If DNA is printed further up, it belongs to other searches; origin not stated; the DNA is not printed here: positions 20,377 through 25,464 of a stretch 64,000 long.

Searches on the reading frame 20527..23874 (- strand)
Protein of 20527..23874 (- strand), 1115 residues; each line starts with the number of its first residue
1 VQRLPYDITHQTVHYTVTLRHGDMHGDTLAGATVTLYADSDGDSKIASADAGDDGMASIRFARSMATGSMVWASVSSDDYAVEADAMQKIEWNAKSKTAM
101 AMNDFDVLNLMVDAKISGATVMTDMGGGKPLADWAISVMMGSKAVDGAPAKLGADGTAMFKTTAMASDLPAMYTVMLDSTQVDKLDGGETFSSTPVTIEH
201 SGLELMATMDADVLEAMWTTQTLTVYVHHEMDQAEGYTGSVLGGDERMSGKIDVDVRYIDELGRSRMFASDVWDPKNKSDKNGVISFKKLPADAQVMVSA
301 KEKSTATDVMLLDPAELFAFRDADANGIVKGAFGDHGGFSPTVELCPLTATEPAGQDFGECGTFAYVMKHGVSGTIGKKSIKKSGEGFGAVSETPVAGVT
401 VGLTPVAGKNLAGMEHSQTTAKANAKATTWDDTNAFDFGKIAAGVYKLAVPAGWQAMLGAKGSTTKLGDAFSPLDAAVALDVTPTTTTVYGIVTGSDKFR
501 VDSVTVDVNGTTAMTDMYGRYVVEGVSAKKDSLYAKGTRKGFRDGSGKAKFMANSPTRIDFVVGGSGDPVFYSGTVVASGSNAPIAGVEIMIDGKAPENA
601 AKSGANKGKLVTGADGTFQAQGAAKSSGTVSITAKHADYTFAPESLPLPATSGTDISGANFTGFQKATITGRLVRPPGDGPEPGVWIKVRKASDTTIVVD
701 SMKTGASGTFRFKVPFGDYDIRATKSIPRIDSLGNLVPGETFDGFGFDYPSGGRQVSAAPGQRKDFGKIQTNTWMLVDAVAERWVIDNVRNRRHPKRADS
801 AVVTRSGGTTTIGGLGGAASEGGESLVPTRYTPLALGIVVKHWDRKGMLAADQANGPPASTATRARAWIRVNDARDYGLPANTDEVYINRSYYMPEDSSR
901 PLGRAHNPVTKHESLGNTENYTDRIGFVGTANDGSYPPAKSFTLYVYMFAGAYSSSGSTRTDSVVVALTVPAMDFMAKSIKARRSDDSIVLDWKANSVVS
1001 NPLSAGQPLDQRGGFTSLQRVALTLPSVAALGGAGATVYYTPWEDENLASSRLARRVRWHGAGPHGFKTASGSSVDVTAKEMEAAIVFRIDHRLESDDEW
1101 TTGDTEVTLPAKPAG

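Call 60: search_solved_structures(query=window:20527-23874:-, max_evalue=0.01)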
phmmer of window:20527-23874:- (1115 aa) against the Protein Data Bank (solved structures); distinct sequences matched with E-value up to 0.01: 0.

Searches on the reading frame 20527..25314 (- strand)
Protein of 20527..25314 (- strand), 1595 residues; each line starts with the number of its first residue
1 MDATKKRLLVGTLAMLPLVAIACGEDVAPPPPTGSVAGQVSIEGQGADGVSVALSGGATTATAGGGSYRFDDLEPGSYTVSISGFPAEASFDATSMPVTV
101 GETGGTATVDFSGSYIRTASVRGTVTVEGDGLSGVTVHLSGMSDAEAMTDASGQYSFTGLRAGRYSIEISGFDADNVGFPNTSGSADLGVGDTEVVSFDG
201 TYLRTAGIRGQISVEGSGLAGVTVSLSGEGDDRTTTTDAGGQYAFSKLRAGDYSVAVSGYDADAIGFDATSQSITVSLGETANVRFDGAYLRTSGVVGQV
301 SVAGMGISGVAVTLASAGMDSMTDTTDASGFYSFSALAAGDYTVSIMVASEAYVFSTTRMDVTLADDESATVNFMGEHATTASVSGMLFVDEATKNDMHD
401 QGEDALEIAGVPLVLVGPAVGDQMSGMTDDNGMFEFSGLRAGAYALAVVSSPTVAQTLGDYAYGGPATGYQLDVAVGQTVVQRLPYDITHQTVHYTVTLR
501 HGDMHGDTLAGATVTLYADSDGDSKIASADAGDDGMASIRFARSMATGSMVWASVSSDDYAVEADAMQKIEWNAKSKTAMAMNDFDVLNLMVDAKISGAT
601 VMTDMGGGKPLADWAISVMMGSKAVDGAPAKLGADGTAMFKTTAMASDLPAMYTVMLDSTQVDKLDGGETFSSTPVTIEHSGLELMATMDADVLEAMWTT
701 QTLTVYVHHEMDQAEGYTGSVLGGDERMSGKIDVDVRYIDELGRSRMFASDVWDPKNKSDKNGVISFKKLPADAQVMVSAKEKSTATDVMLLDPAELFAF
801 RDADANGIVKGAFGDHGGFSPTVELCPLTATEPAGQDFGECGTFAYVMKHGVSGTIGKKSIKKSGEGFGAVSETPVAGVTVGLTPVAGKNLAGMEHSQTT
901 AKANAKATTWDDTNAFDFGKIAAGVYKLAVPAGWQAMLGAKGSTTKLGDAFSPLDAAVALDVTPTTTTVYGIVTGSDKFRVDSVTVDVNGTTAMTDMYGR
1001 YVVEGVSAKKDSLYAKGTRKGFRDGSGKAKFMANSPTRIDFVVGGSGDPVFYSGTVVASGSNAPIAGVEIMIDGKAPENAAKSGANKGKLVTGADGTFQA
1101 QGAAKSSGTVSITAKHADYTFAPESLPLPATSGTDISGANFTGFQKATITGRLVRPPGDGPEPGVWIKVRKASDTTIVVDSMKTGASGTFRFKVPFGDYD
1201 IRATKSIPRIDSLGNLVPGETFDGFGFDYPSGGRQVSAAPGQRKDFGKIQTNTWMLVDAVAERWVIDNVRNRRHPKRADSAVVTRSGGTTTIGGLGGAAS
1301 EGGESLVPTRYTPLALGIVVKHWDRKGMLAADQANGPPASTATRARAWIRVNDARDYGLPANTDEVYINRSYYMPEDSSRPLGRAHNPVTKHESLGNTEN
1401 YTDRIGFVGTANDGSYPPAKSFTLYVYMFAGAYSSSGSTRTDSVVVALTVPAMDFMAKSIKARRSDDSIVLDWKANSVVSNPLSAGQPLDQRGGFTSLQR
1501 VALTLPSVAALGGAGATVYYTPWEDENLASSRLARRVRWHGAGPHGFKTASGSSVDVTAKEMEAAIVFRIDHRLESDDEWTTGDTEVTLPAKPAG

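Call 5: search_protein_families(library=pfam, proteins=[window:20527-25314:-], max_evalue=0.01)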
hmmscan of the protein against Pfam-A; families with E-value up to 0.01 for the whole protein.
window:20527-25314:- (1595 aa): 15 families
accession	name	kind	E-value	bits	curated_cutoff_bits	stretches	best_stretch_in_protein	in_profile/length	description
PF13620.12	CarboxypepD_reg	-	8.4e-51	170.7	32.3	6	208-286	2-79/82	Carboxypeptidase regulatory-like domain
PF17210.9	SdrD_B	-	3.5e-42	143.6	29.7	5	305-364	22-81/112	SdrD B-like domain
PF17802.7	SpaA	-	1.9e-30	105.3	23.1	1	306-374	15-87/91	Prealbumin-like fold domain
PF13715.12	CarbopepD_reg_2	-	1.1e-25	89.9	32.2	2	208-286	1-74/88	CarboxypepD_reg-like domain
PF09430.16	EMC7_beta-sandw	-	1.6e-12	48.1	26.6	0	308-369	8-67/122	ER membrane protein complex subunit 7, beta-sandwich domain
PF23193.1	NOMO_3rd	-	4.5e-10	40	27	0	234-255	61-82/120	NOMO third transthyretin-like domain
PF10670.15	DUF4198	-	4.9e-08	33.8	34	0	207-258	148-206/209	Domain of unknown function (DUF4198)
PF07495.19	Y_Y_Y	-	1e-07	32.2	26.6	0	323-350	22-48/65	Y_Y_Y domain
PF24421.1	Ig_J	-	2.8e-07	31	29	0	233-263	60-88/104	Tip attachment protein J, Ig-like domain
PF20598.4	DUF6795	-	4.1e-07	30.7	27.4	0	208-248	1-46/103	Domain of unknown function (DUF6795)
PF24025.1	Ig_DR_A0283-like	-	5.3e-06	27.1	27.1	0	300-346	14-62/102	DR_A0283-like, Ig-like domain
PF14686.12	fn3_3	-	5.2e-05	23.4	24.4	0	225-283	17-74/75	Polysaccharide lyase family 4, domain II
PF22904.2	NOMO1-like_2nd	-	0.00021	21.8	27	0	218-257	18-60/90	BOS complex subunit NOMO1-like, second beta sandwich domain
PF19077.6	Big_13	-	0.00054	20.8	27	0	219-262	40-86/102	Bacterial Ig-like domain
PF11008.14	DUF2846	-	0.00057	20.4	34.3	0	239-286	37-78/92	Protein of unknown function (DUF2846)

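Call 12: find_homologous_proteins(query=window:20527-25314:-, max_evalue=1e-10)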
Query window:20527-25314:- (1595 aa): 1069 proteins with E <= 1e-10 among 8000 candidates; the best 120 are listed.
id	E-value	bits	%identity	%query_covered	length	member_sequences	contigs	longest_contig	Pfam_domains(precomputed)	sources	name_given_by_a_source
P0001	0.0e+0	2612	78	100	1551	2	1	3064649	PF07495.20,PF17802.8,PF23193.2,PF13620.13,PF17210.10,PF10670.16,PF13715.13,PF24421.2,PF24025.2,PF20598.5,PF09430.17,PF22904.4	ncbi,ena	-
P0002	0.0e+0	2570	77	100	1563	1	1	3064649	PF07495.20,PF17802.8,PF23193.2,PF13620.13,PF17210.10,PF10670.16,PF13715.13,PF11974.15,PF14686.13,PF24421.2,PF24025.2,PF20598.5,PF09430.17,PF22904.4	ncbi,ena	-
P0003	0.0e+0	2508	76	100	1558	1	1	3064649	PF07495.20,PF17802.8,PF23193.2,PF13620.13,PF17210.10,PF10670.16,PF13715.13,PF11974.15,PF14686.13,PF24421.2,PF24025.2,PF09430.17,PF22904.4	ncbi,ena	-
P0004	0.0e+0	2461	74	100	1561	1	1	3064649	PF07495.20,PF17802.8,PF23193.2,PF13620.13,PF17210.10,PF10670.16,PF13715.13,PF11974.15,PF14686.13,PF24421.2,PF24025.2,PF20598.5,PF09430.17,PF22904.4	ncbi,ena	-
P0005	0.0e+0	2441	75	100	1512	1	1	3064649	PF07495.20,PF17802.8,PF23193.2,PF13620.13,PF17210.10,PF10670.16,PF13715.13,PF14686.13,PF24421.2,PF24025.2,PF20598.5,PF09430.17,PF22904.4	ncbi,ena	-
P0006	0.0e+0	2436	75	100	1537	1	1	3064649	PF07495.20,PF17802.8,PF23193.2,PF13620.13,PF17210.10,PF10670.16,PF13715.13,PF14686.13,PF24421.2,PF24025.2,PF20598.5,PF09430.17,PF22904.4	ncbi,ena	-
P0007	0.0e+0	2401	75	100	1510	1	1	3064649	PF07495.20,PF23194.2,PF17802.8,PF23193.2,PF13620.13,PF17210.10,PF10670.16,PF13715.13,PF22902.3,PF02369.23,PF24421.2,PF24025.2,PF20598.5,PF09430.17,PF22904.4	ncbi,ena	-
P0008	0.0e+0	2398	74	100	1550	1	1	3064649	PF07495.20,PF23194.2,PF17802.8,PF23193.2,PF13620.13,PF17210.10,PF10670.16,PF13715.13,PF24421.2,PF24025.2,PF20598.5,PF09430.17,PF22904.4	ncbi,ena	-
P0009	0.0e+0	2391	74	100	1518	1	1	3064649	PF07495.20,PF23194.2,PF17802.8,PF23193.2,PF13620.13,PF17210.10,PF10670.16,PF13715.13,PF24421.2,PF24025.2,PF09430.17,PF22904.4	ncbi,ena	-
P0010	0.0e+0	2390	74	100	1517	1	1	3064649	PF07495.20,PF23194.2,PF17802.8,PF23193.2,PF13620.13,PF17210.10,PF10670.16,PF13715.13,PF22902.3,PF02369.23,PF24421.2,PF24025.2,PF20598.5,PF09430.17,PF22904.4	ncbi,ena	-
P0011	0.0e+0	2382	74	99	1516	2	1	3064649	PF07495.20,PF23194.2,PF17802.8,PF23193.2,PF13620.13,PF17210.10,PF10670.16,PF13715.13,PF22902.3,PF02369.23,PF11974.15,PF14686.13,PF24421.2,PF24025.2,PF20598.5,PF09430.17,PF22904.4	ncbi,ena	-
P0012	0.0e+0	2373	88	79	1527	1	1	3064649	PF07495.20,PF23194.2,PF17802.8,PF23193.2,PF13620.13,PF17210.10,PF10670.16,PF13715.13,PF14686.13,PF24421.2,PF24025.2,PF20598.5,PF09430.17,PF22904.4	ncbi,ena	-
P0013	0.0e+0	2343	73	100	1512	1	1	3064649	PF07495.20,PF17789.8,PF17802.8,PF23193.2,PF13620.13,PF17210.10,PF10670.16,PF13715.13,PF11974.15,PF24421.2,PF24025.2,PF20598.5,PF09430.17,PF22904.4,PF19077.7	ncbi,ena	-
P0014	0.0e+0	2333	72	100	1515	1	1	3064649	PF10670.16,PF13715.13,PF23194.2,PF24025.2,PF17802.8,PF23193.2,PF13620.13,PF09430.17,PF22904.4,PF17210.10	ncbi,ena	-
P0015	0.0e+0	2324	72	100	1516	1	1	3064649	PF07495.20,PF23194.2,PF17802.8,PF23193.2,PF13620.13,PF17210.10,PF13715.13,PF24421.2,PF24025.2,PF23608.2,PF09430.17,PF22904.4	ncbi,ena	-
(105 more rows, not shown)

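Call 15: find_related_loci(query=A2, collection=genome_contigs, flank=3000)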
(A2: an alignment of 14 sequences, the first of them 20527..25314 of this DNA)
Query A2 (1595 aa) in genome_contigs; peptide patterns used: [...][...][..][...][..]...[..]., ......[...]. (x = any residue, [..] = any of these).
274 stretches matched a pattern; 130 encode a relative of the query (tblastn E <= 1e-3); the best 80 are kept; 73 distinct loci.
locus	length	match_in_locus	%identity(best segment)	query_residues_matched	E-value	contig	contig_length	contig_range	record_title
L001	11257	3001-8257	56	6-1593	0e+0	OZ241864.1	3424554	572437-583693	MAG: Longimicrobiales bacterium isolate f711cd49-8ad2-4236-91eb-69ef195c5ee3 genome assembly, chromosome: 1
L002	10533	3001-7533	56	6-1593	0e+0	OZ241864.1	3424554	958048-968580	MAG: Longimicrobiales bacterium isolate f711cd49-8ad2-4236-91eb-69ef195c5ee3 genome assembly, chromosome: 1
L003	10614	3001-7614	57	6-1593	0e+0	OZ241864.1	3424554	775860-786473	MAG: Longimicrobiales bacterium isolate f711cd49-8ad2-4236-91eb-69ef195c5ee3 genome assembly, chromosome: 1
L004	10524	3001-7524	55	6-1593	0e+0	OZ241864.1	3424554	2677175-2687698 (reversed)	MAG: Longimicrobiales bacterium isolate f711cd49-8ad2-4236-91eb-69ef195c5ee3 genome assembly, chromosome: 1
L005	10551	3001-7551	55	6-1592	0e+0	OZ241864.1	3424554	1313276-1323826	MAG: Longimicrobiales bacterium isolate f711cd49-8ad2-4236-91eb-69ef195c5ee3 genome assembly, chromosome: 1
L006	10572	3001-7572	64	6-1593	0e+0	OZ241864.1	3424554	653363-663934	MAG: Longimicrobiales bacterium isolate f711cd49-8ad2-4236-91eb-69ef195c5ee3 genome assembly, chromosome: 1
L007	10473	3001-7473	56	6-1593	0e+0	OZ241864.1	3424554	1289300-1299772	MAG: Longimicrobiales bacterium isolate f711cd49-8ad2-4236-91eb-69ef195c5ee3 genome assembly, chromosome: 1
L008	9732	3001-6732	64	5-1263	0e+0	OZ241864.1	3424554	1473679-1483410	MAG: Longimicrobiales bacterium isolate f711cd49-8ad2-4236-91eb-69ef195c5ee3 genome assembly, chromosome: 1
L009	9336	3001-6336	67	15-1126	0e+0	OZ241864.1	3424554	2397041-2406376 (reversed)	MAG: Longimicrobiales bacterium isolate f711cd49-8ad2-4236-91eb-69ef195c5ee3 genome assembly, chromosome: 1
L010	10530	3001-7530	63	6-1593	0e+0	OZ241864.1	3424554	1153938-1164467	MAG: Longimicrobiales bacterium isolate f711cd49-8ad2-4236-91eb-69ef195c5ee3 genome assembly, chromosome: 1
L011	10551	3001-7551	55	6-1592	0e+0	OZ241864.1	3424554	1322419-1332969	MAG: Longimicrobiales bacterium isolate f711cd49-8ad2-4236-91eb-69ef195c5ee3 genome assembly, chromosome: 1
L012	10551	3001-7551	55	6-1593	0e+0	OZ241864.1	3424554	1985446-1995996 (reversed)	MAG: Longimicrobiales bacterium isolate f711cd49-8ad2-4236-91eb-69ef195c5ee3 genome assembly, chromosome: 1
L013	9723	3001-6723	48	1-1249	0e+0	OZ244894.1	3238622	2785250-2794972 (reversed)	MAG: Longimicrobiales bacterium isolate d43a5e1e-c9da-4e75-8be2-8243d519a387 genome assembly, chromosome: 1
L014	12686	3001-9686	44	4-1591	0e+0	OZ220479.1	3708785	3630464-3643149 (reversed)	MAG: Longimicrobiales bacterium isolate ffc3e9c5-5d9e-49e8-9e51-7ae5a16491fe genome assembly, chromosome: 1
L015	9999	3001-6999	48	1-1263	0e+0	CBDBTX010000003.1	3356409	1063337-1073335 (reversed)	MAG: Longimicrobiales bacterium isolate 3e28c430-6e63-4a8d-95b2-bafbbb36c5d5 genome assembly, contig: contig_3, whole ge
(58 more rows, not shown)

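Call 19: find_encoding_contigs(protein=P0001, flank=10000, max_places=6)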
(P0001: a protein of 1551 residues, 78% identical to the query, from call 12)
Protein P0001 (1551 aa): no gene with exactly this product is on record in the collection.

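Call 21: list_cluster_members(proteins=[P0001, P0005, P0012, window:20527-25314:-])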
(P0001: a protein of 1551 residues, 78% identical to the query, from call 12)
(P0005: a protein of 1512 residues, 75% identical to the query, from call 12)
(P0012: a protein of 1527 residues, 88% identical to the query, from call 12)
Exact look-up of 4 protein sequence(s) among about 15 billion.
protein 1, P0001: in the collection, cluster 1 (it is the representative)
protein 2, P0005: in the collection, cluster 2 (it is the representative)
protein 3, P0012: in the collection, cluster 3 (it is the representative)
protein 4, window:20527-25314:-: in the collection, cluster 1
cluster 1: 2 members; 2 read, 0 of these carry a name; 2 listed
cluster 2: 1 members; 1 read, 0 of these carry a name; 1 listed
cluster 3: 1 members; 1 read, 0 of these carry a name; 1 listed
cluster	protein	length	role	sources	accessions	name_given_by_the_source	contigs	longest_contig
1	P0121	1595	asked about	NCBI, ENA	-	-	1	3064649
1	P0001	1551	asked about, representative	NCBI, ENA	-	-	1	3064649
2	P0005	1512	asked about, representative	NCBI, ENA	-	-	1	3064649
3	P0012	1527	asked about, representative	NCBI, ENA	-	-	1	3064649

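Call 33: find_related_loci(query=A2, collection=metagenome_contigs, flank=1500)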
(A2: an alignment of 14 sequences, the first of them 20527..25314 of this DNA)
Query A2 (1595 aa) in metagenome_contigs; peptide patterns used: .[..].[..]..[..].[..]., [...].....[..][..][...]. (x = any residue, [..] = any of these).
600 stretches matched a pattern (row limit reached: there are more); 116 encode a relative of the query (tblastn E <= 1e-3); the best 80 are kept; 80 distinct loci.
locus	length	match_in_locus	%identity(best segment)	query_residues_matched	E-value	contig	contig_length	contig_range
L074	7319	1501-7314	51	1-1263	0e+0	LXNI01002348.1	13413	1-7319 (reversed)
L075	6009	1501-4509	40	1-912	3e-162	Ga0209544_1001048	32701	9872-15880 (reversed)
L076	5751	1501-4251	42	17-858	4e-158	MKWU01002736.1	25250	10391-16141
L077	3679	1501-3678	49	23-661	6e-160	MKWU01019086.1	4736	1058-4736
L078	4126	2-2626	40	33-858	7e-137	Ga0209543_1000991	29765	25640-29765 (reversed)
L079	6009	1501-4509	40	1-912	3e-162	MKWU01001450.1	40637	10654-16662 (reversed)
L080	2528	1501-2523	63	6-448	2e-112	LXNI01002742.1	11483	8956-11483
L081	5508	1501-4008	37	33-856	7e-111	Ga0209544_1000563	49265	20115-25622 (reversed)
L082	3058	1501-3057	49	17-448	2e-101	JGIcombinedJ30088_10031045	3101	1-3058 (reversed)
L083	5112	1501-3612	35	6-694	9e-91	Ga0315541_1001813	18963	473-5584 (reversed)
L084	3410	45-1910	39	6-614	7e-88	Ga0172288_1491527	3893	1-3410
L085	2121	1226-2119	43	6-453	4e-56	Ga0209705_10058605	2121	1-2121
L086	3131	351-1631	38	24-565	3e-50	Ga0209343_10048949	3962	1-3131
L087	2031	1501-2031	61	1-448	3e-46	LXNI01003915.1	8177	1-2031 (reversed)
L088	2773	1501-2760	37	6-588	4e-46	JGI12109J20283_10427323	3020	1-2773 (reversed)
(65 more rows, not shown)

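Call 49: search_protein_families(library=ncbifam, proteins=[window:20527-25314:-], max_evalue=0.01)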
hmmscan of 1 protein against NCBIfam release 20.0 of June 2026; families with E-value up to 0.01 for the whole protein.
window:20527-25314:- (1595 aa): 1 family
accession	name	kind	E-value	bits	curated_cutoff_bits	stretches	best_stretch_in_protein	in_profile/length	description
TIGR02422.1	protocat_beta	equivalog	0.007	16.1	296.4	0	146-166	111-131/220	protocatechuate 3,4-dioxygenase subunit beta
